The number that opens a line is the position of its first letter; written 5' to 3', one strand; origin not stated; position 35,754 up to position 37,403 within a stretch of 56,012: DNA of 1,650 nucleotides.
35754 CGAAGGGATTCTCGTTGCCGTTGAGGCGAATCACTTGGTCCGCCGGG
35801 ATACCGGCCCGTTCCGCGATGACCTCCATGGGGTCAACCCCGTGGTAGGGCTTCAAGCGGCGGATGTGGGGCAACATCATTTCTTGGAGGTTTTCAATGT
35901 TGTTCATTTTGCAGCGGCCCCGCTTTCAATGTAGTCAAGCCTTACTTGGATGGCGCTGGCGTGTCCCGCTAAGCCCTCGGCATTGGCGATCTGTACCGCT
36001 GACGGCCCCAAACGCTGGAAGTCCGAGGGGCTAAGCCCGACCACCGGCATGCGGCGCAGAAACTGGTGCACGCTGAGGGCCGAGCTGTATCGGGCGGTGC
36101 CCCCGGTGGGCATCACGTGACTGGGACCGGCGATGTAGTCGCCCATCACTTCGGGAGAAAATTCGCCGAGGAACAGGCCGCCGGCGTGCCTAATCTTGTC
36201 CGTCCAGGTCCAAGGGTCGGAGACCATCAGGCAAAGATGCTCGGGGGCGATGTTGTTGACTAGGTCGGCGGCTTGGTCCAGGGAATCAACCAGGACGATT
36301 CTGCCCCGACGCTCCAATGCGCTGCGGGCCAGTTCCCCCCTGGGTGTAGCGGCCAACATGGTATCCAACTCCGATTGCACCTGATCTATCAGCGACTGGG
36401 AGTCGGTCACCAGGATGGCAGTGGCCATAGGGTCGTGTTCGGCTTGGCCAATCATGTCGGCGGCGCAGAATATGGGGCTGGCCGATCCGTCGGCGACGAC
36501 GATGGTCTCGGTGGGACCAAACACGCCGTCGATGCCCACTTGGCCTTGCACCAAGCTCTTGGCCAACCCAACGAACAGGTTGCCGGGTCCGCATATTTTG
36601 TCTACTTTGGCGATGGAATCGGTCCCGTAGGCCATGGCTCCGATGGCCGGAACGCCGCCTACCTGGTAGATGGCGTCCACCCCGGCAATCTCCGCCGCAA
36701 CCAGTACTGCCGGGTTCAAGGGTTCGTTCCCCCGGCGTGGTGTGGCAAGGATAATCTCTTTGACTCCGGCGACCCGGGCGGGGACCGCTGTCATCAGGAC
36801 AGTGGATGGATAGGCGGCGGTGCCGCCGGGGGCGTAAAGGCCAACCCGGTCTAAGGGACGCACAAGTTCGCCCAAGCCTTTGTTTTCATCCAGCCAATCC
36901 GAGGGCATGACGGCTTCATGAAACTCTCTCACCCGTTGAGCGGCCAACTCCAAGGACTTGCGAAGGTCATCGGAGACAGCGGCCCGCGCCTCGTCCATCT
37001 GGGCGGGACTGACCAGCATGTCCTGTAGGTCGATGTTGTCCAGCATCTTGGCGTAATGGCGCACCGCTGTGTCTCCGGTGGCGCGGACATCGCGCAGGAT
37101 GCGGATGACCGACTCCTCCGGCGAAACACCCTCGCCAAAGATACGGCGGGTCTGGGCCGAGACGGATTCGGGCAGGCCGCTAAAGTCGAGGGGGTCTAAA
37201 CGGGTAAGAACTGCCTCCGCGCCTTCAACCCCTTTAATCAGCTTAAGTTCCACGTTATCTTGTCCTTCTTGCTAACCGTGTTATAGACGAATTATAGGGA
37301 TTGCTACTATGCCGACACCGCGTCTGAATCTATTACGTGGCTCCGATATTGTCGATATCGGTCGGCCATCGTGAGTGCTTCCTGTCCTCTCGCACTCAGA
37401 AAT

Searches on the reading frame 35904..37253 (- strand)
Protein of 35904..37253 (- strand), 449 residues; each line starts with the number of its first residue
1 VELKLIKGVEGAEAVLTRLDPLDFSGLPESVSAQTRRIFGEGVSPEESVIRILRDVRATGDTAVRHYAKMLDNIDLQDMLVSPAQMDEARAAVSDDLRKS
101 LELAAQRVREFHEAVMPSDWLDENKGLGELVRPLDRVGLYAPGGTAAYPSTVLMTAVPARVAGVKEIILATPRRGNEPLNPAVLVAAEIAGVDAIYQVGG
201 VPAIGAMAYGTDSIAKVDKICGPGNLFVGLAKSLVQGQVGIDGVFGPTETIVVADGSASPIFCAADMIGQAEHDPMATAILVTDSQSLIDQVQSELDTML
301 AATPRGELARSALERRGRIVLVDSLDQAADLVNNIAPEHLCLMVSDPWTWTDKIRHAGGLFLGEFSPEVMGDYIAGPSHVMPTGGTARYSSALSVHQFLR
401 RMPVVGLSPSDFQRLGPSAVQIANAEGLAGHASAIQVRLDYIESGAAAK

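Call 3: search_protein_families(library=pfam, proteins=[window:35904-37253:-], max_evalue=0.01)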
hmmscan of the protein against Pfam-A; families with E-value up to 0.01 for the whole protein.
window:35904-37253:- (449 aa): 1 family
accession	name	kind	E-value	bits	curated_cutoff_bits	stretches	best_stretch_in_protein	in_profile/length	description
PF00815.25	Histidinol_dh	-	3.5e-151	504.3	27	1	46-439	12-411/411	Histidinol dehydrogenase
